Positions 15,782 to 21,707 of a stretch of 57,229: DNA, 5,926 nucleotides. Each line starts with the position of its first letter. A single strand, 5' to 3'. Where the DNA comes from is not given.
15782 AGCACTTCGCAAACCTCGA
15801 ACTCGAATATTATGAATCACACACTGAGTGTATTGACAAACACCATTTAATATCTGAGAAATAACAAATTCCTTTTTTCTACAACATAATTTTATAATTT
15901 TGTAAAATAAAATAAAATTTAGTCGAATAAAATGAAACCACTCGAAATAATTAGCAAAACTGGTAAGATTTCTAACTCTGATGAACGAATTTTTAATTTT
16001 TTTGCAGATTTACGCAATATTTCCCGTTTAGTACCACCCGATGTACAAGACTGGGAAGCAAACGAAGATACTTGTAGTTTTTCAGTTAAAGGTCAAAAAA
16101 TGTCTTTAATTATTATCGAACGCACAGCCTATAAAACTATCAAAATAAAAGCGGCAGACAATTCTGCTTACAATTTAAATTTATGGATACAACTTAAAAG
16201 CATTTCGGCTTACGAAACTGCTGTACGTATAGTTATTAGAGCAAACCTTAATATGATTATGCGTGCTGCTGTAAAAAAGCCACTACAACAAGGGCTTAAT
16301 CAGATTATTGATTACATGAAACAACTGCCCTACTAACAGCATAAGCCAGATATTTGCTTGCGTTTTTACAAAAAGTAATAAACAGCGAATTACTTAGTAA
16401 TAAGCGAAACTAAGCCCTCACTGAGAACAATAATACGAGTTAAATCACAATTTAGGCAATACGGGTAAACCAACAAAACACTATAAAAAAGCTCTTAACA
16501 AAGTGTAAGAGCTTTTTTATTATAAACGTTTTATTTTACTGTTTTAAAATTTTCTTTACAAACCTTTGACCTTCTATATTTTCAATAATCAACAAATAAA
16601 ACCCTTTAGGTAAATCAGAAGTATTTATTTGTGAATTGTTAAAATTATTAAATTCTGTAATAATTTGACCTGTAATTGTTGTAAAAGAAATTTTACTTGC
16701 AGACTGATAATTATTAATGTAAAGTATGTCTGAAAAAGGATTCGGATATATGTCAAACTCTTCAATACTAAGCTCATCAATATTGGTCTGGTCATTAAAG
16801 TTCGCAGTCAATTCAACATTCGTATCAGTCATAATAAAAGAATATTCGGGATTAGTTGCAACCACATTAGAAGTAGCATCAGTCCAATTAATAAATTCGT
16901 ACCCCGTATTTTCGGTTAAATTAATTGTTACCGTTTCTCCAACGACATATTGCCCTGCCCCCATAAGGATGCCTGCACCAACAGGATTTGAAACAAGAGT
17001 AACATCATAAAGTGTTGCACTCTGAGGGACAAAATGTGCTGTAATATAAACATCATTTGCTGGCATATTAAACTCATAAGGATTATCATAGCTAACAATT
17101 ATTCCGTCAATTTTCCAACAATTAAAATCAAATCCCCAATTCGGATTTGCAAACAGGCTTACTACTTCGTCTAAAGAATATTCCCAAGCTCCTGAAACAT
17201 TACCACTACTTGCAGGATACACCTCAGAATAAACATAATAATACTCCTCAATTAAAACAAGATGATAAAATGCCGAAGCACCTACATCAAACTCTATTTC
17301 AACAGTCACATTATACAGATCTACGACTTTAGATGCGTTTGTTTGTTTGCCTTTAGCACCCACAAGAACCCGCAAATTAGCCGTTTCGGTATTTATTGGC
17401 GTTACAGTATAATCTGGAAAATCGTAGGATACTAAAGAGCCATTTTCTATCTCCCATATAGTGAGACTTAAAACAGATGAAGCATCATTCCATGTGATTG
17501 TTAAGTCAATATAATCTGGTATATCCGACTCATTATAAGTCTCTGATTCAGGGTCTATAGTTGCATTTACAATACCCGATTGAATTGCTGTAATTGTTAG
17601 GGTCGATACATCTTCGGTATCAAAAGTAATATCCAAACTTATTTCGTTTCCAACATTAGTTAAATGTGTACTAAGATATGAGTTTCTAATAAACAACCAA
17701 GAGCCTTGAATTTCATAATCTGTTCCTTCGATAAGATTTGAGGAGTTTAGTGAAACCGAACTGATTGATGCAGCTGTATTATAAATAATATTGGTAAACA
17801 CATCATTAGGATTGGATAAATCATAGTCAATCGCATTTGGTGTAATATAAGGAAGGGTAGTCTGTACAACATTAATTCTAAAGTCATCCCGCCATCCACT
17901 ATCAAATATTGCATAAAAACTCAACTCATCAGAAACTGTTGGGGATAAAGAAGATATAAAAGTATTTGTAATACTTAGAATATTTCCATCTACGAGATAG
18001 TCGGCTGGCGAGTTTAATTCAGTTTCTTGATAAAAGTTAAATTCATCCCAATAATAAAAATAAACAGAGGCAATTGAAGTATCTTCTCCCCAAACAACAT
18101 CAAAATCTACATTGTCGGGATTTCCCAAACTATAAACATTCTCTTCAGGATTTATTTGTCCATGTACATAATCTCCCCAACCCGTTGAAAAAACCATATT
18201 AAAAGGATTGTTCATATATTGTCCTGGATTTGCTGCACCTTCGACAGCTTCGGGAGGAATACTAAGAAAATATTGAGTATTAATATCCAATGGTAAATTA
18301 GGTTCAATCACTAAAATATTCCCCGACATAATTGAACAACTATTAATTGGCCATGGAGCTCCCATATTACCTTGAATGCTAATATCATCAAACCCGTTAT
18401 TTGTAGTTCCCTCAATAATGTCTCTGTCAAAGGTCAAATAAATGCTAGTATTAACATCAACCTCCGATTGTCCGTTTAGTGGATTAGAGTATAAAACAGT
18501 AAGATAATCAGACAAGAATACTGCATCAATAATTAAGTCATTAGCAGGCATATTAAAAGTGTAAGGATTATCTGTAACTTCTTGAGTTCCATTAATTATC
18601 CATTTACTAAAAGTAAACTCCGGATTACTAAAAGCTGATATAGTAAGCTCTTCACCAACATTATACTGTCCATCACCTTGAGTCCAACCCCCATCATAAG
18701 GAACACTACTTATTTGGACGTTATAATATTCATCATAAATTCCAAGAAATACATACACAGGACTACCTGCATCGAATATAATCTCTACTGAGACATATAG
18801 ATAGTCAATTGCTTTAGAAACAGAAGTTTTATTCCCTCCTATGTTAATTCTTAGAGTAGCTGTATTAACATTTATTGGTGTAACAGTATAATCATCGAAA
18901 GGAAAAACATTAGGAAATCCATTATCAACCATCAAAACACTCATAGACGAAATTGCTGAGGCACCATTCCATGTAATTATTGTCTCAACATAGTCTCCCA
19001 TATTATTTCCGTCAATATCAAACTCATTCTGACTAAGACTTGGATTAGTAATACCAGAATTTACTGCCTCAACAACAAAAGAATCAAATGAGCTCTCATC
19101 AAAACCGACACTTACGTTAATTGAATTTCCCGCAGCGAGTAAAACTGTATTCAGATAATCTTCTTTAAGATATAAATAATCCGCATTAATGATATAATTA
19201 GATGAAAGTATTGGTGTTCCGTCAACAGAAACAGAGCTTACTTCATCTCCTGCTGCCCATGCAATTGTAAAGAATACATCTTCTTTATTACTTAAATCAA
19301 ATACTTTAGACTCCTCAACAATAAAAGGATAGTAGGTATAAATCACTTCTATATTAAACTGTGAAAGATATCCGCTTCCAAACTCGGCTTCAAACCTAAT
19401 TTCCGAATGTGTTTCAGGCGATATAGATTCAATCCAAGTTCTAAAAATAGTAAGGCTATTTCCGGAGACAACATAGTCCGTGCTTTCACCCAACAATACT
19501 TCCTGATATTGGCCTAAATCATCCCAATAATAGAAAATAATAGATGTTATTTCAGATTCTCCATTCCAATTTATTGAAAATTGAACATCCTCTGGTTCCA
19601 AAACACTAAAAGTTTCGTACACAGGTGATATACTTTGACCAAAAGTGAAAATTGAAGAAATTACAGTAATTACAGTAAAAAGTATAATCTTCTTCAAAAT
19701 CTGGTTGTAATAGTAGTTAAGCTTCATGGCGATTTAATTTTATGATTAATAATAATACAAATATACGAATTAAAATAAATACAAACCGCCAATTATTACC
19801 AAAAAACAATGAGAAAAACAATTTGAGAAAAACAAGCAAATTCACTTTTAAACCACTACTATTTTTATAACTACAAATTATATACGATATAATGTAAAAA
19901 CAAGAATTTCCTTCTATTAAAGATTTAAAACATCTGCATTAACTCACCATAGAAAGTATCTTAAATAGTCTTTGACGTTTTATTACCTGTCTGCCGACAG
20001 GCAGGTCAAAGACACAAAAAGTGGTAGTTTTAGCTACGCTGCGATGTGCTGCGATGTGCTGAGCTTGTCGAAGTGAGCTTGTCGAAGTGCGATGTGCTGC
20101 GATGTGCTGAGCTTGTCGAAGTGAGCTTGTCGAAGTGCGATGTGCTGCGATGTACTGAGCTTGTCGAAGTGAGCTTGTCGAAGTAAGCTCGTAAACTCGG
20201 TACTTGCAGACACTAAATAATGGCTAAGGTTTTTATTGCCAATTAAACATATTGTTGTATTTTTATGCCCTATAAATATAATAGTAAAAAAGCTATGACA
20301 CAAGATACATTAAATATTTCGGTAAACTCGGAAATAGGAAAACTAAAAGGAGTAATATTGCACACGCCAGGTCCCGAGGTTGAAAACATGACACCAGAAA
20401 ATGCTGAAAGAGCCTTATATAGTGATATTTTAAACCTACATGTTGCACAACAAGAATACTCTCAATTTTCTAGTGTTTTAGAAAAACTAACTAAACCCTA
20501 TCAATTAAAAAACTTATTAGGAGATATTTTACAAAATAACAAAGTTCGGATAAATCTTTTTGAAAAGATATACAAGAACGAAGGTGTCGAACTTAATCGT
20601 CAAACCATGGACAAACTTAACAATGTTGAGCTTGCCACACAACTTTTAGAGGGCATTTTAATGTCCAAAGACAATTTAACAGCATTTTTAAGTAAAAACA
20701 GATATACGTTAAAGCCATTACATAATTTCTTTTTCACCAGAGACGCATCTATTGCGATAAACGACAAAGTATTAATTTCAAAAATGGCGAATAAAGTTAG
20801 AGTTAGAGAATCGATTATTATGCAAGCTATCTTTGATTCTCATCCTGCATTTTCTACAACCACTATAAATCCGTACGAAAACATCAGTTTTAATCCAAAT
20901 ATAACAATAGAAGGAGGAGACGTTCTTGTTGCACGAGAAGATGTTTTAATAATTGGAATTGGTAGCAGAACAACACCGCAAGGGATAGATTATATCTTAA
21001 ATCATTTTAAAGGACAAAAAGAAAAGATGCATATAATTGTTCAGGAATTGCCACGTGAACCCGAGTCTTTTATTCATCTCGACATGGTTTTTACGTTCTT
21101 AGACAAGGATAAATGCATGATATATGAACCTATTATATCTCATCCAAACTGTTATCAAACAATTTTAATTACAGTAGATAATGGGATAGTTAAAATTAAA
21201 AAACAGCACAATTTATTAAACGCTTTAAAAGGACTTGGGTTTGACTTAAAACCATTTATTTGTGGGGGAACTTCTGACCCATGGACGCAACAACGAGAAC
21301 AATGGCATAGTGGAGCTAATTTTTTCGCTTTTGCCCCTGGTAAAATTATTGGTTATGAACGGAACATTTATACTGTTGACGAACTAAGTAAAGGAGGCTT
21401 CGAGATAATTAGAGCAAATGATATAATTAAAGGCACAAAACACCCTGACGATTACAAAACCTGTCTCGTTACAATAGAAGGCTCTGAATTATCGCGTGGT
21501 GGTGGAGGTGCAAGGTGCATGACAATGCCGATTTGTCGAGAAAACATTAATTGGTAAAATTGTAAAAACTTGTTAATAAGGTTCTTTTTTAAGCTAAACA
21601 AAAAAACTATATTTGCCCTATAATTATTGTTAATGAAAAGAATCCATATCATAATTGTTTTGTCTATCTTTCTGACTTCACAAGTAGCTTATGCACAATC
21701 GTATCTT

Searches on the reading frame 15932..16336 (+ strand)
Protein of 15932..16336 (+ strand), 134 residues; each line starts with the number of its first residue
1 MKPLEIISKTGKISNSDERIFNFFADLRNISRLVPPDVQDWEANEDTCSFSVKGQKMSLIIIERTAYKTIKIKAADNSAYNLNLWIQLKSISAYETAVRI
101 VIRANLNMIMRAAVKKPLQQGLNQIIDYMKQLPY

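Call 12: find_encoding_contigs(protein=window:15932-16336:+, flank=10000, max_places=10)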
Protein window:15932-16336:+ (134 aa): no gene with exactly this product is on record in the collection.

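Call 13: search_protein_families(library=pfam, proteins=[window:15932-16336:+])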
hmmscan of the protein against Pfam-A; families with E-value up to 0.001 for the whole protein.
window:15932-16336:+ (134 aa): 0 families

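Call 14: find_homologous_proteins(query=window:15932-16336:+)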
Query window:15932-16336:+ (134 aa): 54 proteins with E <= 0.001 among 58 candidates.
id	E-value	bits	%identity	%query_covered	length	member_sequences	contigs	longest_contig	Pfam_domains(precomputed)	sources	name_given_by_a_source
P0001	2.0e-80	285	100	100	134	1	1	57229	-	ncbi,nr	ncbi:MAG: SRPBCC family protein [Bacteroidales bacterium]|nr:SRPBCC family protein [Bacteroidales ba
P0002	4.2e-71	255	85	100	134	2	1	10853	-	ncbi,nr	ncbi:MAG: SRPBCC family protein [Bacteroidales bacterium]|nr:SRPBCC family protein [Bacteroidales ba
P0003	1.2e-70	253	87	100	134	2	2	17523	-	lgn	-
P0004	1.3e-69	250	84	100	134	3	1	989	-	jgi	-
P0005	7.4e-63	228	76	100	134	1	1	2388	-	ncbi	-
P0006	9.7e-63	228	76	100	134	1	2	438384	-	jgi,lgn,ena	-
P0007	3.7e-62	226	76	100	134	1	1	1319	-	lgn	-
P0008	3.7e-62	226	76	100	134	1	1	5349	-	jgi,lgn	jgi:carbon monoxide dehydrogenase subunit G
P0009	3.7e-62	226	73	100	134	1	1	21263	-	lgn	-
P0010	9.8e-62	225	76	100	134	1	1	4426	-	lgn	-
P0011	1.3e-61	224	74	100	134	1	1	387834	-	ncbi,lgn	-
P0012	2.6e-61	223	75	100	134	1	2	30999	-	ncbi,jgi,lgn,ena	-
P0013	3.7e-61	223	72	100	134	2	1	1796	-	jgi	-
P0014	4.8e-61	222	74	100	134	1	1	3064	-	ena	-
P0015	7.0e-61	222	75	100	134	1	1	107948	-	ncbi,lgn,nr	ncbi:MAG: polyketide cyclase [Bacteroidales bacterium]|nr:polyketide cyclase [Bacteroidales bacteriu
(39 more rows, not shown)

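Call 15: find_encoding_contigs(protein=P0002, flank=10000, max_places=3)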
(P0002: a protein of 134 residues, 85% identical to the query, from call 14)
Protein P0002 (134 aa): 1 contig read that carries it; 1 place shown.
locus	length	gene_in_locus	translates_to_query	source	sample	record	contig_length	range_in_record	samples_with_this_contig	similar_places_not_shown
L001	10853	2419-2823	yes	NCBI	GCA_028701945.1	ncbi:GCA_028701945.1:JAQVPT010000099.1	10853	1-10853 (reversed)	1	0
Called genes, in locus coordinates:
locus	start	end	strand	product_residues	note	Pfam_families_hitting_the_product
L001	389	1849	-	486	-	PF07690:MFS_1, PF00854:PTR2 (weak), PF07690:MFS_1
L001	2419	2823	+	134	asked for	-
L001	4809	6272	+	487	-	PF14134:DUF4301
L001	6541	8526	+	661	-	PF22745:Nlig-Ia, PF01653:DNA_ligase_aden, PF03120:OB_DNA_ligase, PF03119:DNA_ligase_ZBD, PF12826:HHH_2, PF14520:HHH_5 (weak), PF00533:BRCT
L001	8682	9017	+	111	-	PF03551:PadR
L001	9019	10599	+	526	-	PF04024:PspC, PF22571:LiaI-LiaF-TM_PspC, PF22744:Toast-rack_PspC-Cterm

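Call 16: find_encoding_contigs(protein=P0003, flank=10000, max_places=3)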
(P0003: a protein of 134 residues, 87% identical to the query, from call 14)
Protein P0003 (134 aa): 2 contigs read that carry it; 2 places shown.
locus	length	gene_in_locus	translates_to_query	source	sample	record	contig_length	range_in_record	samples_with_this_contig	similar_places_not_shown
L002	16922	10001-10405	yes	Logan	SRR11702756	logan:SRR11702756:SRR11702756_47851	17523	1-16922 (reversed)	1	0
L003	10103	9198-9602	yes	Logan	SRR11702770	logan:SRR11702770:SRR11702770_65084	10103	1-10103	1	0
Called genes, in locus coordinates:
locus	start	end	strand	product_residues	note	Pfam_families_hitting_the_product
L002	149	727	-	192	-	PF18306:LDcluster4, PF03641:Lysine_decarbox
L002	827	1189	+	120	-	-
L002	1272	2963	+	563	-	PF04389:Peptidase_M28, PF13180:PDZ_2 (weak)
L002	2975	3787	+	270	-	-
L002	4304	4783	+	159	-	-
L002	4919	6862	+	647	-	PF11589:DUF3244 (faint), PF18962:Por_Secre_tail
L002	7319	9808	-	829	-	PF00488:MutS_V, PF01713:Smr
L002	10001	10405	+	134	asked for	-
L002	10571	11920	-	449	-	PF13573:SprB (weak), PF18962:Por_Secre_tail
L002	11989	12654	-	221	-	-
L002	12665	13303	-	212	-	PF07638:Sigma70_ECF, PF04542:Sigma70_r2, PF08281:Sigma70_r4_2, PF04545:Sigma70_r4 (weak)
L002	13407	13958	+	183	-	PF04542:Sigma70_r2 (weak), PF08281:Sigma70_r4_2, PF04545:Sigma70_r4 (weak)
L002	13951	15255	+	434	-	PF03544:TonB_C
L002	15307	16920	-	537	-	?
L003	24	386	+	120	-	-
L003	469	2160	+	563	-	PF04389:Peptidase_M28, PF13180:PDZ_2 (weak)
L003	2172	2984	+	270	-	-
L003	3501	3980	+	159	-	-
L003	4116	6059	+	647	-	PF11589:DUF3244 (faint), PF18962:Por_Secre_tail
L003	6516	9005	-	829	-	PF00488:MutS_V, PF01713:Smr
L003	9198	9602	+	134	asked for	-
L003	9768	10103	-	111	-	?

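Call 17: find_encoding_contigs(protein=P0006, flank=10000, max_places=3)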
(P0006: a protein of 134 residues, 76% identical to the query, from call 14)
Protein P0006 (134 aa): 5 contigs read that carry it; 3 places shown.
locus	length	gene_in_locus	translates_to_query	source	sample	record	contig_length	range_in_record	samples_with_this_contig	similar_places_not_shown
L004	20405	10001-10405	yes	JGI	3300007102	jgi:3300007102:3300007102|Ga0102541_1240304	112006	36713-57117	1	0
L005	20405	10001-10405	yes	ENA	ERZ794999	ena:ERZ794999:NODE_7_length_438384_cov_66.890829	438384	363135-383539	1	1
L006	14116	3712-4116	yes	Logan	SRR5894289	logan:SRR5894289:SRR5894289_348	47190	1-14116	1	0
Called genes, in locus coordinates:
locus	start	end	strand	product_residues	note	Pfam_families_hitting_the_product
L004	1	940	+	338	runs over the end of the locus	PF19867:DUF6340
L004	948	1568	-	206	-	PF00127:Copper-bind, PF18962:Por_Secre_tail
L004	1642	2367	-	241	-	PF03099:BPL_LplA_LipB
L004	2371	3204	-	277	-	-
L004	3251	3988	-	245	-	PF13568:OMP_b-brl_2 (weak)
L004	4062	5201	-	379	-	PF09411:PagL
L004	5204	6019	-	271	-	PF02445:NadA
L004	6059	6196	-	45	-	-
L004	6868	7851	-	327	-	PF00560:LRR_1 (faint), PF23598:LRR_14 (weak), PF23952:LRR_EndoS (faint), PF13855:LRR_8 (weak), PF23598:LRR_14, PF12799:LRR_4, PF13855:LRR_8, PF12799:LRR_4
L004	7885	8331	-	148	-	PF12799:LRR_4 (faint), PF23598:LRR_14 (weak)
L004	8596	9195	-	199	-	PF00293:NUDIX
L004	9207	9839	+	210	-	PF00156:Pribosyltran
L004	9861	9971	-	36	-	-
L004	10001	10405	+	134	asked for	-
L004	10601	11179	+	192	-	-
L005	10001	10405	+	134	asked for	-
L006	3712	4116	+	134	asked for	-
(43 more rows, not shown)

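Call 50: list_cluster_members(proteins=[P0001, P0002])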
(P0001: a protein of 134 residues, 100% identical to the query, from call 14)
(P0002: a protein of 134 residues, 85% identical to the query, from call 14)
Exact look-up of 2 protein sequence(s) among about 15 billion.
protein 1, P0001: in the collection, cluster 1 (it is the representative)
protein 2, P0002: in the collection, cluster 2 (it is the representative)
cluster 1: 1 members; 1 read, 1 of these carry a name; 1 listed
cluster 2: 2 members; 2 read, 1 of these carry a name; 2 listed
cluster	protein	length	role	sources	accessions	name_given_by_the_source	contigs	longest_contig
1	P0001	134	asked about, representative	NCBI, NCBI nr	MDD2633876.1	MAG: SRPBCC family protein [Bacteroidales bacterium] | SRPBCC family protein [Bacteroidales bacterium]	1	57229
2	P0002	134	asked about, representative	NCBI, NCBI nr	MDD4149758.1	MAG: SRPBCC family protein [Bacteroidales bacterium] | SRPBCC family protein [Bacteroidales bacterium]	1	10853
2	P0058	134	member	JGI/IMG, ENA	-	-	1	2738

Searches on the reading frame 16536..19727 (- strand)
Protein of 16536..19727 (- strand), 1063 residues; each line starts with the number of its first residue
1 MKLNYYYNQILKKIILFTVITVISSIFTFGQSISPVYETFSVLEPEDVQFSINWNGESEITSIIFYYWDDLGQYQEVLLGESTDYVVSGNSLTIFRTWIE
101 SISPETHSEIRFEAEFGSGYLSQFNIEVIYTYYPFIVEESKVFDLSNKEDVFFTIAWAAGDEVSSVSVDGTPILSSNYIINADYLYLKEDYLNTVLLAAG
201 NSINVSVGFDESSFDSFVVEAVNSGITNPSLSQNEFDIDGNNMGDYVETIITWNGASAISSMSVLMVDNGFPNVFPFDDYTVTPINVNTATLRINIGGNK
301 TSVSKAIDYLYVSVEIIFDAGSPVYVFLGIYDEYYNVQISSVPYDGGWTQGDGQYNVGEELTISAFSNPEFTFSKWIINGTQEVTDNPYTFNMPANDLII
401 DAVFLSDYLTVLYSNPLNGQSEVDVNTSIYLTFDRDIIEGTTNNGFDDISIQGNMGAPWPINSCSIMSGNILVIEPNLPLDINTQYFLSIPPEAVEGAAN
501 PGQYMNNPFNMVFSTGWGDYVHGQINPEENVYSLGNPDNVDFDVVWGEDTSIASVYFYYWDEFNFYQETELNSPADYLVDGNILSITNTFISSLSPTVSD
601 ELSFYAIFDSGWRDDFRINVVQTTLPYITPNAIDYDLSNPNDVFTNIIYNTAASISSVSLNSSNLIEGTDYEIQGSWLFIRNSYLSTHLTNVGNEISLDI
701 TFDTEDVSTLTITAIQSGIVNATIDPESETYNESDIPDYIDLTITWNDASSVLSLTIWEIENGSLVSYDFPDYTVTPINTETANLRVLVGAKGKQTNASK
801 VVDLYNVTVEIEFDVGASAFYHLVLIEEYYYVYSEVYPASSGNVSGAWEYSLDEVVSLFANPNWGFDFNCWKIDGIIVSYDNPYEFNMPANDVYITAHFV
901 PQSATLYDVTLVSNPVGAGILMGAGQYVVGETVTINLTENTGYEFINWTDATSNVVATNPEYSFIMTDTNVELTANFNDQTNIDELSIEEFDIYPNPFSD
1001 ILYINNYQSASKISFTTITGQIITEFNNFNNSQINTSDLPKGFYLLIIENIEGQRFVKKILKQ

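Call 13: search_protein_families(library=pfam, proteins=[window:16536-19727:-])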
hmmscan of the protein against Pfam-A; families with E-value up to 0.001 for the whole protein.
window:16536-19727:- (1063 aa): 4 families
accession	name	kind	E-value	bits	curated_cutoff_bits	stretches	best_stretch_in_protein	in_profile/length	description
PF18998.6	Flg_new_2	-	1.6e-34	118.1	23.6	3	910-979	2-71/73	Divergent InlB B-repeat domain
PF03442.20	CBM_X2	-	1.9e-25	89.2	28.9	3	628-712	1-83/83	Carbohydrate binding domain X2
PF18962.6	Por_Secre_tail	-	5.8e-12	46.2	27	1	993-1060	1-73/75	Secretion system C-terminal sorting domain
PF13205.12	Big_5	-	1.9e-09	38.6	23.6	1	409-515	5-105/105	Bacterial Ig-like domain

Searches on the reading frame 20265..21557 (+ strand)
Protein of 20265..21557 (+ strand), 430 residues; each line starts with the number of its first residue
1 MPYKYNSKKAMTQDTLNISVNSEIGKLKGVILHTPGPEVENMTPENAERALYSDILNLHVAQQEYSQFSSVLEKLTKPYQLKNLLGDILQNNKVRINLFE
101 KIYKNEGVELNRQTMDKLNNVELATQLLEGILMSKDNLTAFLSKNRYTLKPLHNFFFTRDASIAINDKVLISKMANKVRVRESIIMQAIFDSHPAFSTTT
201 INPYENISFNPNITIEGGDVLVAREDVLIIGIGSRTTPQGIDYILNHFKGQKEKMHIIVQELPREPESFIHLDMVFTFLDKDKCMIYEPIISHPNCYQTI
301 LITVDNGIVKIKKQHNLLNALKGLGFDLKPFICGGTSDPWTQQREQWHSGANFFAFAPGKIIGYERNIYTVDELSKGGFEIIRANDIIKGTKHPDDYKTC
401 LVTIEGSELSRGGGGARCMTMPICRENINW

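Call 13: search_protein_families(library=pfam, proteins=[window:20265-21557:+])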
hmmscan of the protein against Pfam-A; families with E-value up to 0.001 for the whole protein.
window:20265-21557:+ (430 aa): 3 families
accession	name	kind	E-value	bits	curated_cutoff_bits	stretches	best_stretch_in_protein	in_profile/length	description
PF02274.22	ADI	-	7.7e-69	233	22.8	1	51-425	4-377/377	Arginine deiminase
PF19420.4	DDAH_eukar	-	1.3e-08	34.9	23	1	156-292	61-198/291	N,N dimethylarginine dimethylhydrolase, eukaryotic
PF05183.17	RdRP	-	0.00081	18.6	23.8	0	77-228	241-394/582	RNA dependent RNA polymerase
